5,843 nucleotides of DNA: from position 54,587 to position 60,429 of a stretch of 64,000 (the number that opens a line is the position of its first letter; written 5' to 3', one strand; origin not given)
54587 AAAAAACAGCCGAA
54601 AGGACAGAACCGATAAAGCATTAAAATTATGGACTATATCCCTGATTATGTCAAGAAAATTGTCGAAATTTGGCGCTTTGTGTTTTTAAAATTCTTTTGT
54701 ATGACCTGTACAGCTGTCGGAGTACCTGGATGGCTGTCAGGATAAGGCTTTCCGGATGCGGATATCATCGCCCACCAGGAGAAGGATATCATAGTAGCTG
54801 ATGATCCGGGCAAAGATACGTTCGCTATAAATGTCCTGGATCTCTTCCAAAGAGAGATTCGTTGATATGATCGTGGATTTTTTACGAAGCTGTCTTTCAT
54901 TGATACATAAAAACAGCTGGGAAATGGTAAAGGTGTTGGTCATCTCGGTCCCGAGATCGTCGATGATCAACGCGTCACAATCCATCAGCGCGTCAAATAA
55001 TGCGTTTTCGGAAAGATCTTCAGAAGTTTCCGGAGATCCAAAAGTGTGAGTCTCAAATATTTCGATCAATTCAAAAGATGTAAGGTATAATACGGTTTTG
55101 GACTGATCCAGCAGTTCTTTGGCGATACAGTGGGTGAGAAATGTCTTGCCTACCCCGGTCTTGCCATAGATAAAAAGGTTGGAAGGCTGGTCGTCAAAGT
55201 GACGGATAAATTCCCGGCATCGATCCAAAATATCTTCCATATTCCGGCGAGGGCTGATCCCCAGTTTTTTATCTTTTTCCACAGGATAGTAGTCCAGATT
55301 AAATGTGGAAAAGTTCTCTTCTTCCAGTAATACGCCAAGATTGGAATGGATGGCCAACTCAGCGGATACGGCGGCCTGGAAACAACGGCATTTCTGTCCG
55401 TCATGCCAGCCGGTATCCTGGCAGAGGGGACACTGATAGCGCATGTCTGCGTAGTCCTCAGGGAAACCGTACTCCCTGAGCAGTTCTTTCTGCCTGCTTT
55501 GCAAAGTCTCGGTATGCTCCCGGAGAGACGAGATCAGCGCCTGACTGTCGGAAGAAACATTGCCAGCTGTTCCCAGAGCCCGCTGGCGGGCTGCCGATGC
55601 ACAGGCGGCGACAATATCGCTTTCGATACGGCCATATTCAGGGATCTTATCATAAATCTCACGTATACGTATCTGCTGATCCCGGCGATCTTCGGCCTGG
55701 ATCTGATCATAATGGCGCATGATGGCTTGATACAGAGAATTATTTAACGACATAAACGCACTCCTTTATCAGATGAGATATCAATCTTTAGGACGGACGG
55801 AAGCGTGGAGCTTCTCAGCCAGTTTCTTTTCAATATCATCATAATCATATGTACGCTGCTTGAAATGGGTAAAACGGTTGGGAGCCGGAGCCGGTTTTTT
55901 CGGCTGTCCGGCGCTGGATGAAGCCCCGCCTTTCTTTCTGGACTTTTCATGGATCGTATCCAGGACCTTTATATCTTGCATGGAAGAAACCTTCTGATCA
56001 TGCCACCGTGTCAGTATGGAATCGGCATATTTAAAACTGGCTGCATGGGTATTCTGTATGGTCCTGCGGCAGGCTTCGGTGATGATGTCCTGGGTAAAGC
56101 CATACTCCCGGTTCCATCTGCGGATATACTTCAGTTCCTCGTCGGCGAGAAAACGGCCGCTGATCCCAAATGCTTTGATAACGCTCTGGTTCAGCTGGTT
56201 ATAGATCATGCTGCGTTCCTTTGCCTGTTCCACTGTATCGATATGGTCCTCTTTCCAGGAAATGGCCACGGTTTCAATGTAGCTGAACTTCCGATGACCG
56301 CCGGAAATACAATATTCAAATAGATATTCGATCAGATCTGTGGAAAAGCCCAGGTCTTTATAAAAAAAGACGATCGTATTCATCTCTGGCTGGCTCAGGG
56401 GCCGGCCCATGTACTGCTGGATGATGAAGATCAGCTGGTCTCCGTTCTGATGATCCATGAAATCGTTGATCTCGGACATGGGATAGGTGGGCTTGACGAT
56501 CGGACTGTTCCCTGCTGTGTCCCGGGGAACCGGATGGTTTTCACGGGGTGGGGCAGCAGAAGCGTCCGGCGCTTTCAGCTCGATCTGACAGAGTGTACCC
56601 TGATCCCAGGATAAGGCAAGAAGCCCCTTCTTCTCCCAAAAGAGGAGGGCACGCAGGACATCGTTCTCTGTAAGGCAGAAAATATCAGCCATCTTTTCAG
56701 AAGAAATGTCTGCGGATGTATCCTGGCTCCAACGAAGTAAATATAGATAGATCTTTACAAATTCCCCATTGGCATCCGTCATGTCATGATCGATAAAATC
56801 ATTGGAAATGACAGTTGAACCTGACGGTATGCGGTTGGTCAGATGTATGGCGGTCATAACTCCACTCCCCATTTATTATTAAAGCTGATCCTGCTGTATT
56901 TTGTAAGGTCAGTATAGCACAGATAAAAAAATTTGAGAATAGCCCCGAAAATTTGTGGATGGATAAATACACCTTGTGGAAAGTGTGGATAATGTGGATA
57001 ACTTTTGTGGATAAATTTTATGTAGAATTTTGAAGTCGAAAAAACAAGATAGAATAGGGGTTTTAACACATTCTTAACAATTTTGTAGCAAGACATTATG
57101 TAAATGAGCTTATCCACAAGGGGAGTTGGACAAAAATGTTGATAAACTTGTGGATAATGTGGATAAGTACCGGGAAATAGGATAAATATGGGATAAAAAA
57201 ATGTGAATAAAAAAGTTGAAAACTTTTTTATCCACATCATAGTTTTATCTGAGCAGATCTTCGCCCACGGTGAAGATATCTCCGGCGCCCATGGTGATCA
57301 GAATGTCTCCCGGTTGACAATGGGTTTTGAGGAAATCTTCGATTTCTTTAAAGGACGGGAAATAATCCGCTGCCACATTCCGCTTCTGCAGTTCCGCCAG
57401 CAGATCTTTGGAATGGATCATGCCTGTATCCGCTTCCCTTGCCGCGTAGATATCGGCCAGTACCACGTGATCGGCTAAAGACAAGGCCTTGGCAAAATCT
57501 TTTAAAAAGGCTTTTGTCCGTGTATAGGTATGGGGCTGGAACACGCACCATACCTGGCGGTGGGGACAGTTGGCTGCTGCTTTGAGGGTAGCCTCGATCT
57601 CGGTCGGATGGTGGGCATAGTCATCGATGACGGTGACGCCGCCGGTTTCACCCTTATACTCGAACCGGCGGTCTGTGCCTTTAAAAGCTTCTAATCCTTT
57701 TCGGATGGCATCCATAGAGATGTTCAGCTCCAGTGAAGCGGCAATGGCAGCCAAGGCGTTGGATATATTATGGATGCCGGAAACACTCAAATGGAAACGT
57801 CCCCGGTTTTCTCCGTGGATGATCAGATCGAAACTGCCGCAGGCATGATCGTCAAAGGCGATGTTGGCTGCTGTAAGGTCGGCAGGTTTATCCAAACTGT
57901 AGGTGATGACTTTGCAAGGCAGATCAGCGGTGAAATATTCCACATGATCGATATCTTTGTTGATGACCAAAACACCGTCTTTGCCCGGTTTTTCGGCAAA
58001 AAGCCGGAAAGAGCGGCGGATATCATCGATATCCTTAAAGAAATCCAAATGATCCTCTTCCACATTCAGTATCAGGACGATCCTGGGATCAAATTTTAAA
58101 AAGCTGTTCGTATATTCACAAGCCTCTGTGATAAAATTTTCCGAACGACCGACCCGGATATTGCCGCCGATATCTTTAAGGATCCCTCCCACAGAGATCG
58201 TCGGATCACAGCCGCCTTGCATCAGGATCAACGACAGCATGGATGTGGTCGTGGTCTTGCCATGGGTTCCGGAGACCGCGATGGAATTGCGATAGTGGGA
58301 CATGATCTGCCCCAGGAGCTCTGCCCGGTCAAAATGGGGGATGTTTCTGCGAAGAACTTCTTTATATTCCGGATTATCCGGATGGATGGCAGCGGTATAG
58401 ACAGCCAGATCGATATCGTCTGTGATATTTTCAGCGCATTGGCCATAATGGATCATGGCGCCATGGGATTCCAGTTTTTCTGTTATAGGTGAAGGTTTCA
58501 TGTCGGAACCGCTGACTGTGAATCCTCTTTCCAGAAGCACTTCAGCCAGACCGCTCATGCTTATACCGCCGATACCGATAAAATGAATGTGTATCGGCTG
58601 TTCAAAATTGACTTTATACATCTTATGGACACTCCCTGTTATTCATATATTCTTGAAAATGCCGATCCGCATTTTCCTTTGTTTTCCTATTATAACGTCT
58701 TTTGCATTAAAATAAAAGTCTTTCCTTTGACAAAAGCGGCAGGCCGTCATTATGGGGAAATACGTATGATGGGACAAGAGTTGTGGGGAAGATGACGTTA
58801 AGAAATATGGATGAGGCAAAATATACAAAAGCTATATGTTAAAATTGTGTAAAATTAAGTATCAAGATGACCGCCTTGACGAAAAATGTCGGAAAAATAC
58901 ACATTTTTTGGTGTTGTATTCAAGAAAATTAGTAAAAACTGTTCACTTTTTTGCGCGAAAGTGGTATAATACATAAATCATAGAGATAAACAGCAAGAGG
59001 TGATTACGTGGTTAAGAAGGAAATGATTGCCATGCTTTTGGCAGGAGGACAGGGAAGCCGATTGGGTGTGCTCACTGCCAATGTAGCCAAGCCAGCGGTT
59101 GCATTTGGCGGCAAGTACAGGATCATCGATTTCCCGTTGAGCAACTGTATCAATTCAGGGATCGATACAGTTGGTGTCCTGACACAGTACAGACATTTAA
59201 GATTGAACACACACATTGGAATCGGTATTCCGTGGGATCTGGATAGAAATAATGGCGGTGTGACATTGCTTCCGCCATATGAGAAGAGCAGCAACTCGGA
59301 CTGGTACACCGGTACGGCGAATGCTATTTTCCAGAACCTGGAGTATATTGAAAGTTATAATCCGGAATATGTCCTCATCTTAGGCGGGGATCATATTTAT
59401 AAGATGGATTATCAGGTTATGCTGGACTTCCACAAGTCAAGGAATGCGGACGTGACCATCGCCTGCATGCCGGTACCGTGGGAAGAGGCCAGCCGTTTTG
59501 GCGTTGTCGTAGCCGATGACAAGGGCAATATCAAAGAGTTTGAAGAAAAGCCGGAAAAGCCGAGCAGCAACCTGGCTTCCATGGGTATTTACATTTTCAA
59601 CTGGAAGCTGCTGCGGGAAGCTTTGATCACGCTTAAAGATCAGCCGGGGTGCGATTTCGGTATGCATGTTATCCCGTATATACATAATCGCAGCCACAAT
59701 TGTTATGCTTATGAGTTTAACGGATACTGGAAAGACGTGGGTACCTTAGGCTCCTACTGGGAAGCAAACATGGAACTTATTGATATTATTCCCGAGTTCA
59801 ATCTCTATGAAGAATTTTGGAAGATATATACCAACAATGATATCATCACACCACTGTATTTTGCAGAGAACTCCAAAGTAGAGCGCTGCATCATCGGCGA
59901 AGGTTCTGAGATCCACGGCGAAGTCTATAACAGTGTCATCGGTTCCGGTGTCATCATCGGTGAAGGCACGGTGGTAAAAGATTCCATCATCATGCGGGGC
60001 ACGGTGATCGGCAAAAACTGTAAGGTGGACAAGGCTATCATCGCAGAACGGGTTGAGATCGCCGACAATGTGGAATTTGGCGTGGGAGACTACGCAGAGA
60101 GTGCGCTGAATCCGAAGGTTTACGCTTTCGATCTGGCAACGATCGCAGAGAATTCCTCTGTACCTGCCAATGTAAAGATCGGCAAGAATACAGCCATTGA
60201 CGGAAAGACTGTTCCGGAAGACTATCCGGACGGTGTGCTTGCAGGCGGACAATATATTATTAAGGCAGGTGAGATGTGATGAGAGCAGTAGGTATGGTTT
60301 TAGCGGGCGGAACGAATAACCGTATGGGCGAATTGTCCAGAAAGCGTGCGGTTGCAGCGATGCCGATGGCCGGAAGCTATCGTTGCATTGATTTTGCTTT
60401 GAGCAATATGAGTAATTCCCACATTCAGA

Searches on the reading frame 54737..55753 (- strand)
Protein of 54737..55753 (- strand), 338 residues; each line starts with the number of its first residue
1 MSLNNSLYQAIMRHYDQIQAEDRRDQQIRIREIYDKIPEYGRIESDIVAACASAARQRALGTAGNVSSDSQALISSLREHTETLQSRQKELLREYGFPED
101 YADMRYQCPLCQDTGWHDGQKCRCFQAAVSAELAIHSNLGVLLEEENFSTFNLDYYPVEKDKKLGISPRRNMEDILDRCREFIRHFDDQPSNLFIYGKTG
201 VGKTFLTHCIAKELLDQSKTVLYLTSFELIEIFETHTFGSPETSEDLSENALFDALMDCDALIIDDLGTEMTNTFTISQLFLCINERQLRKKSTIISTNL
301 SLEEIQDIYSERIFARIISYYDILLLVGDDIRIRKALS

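Call 8: search_protein_families(library=pfam, proteins=[window:54737-55753:-], max_evalue=0.01)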
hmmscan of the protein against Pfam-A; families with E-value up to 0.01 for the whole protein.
window:54737-55753:- (338 aa): 12 families
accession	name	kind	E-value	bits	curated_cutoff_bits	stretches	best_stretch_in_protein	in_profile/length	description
PF01695.23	IstB_IS21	-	1.5e-11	44.7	24.1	1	186-317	88-216/238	IstB-like ATP binding protein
PF00308.24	Bac_DnaA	-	3.2e-08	34.4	23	1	192-309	36-148/162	Bacterial DnaA ATPAse domain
PF01637.24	ATPase_2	-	3.8e-06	27.3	33.2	1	192-287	22-108/225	ATPase domain predominantly from Archaea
PF13191.12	AAA_16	-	7.9e-06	26.9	32.6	1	184-256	18-97/167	AAA ATPase domain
PF24883.2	NPHP3_N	-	0.00027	21.6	24.8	1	184-224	14-56/164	Nephrocystin 3, N-terminal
PF20720.3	nSTAND3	-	0.00045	20.4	27.2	1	191-231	18-58/155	Novel STAND NTPase 3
PF00910.28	RNA_helicase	-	0.00083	20.3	21.5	1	194-283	2-74/105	RNA helicase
PF05970.20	PIF1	-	0.0013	18.8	25.9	1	186-226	18-58/223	PIF1-like helicase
PF00004.35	AAA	-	0.0027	18.6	21.2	1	194-300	2-110/131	ATPase family associated with various cellular activities (AAA)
PF13401.12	AAA_22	-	0.004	17.9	27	0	189-226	4-33/130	AAA domain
PF04851.21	ResIII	-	0.0077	16.6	22.5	0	179-226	12-61/164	Type III restriction enzyme, res subunit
PF07728.20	AAA_5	-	0.0086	16.5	22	0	192-292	1-100/139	AAA domain (dynein-related subfamily)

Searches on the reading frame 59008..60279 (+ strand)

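Call 73: search_protein_families(library=pfam, proteins=[window:59008-60279:+], max_evalue=0.00001)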
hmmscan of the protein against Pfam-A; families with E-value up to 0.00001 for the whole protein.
window:59008-60279:+ (423 aa): 6 families
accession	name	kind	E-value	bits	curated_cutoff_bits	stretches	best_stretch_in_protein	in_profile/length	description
PF00483.29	NTP_transferase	-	7.1e-67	226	21.2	1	8-257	2-242/245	Nucleotidyl transferase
PF25084.1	LbH_EIF2B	-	6.7e-16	58.6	54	1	285-356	12-86/105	EIF2B subunit epsilon LbH domain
PF24894.1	Hexapep_GlmU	-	3.9e-12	46.6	23.3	1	288-360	13-86/104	GlmU-like, C-terminal hexapeptide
PF00132.30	Hexapep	-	1.2e-09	37.9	27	0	331-358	1-29/36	Bacterial transferase hexapeptide (six repeats)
PF07959.18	Fucose_pyrophosphorylase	-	3.6e-07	29.9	34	0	269-353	251-337/418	Fucose pyrophosphorylase domain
PF25247.1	LbH_GLGC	-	1.2e-06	29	27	0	287-330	9-53/135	GLGC left-handed parallel beta-helix domain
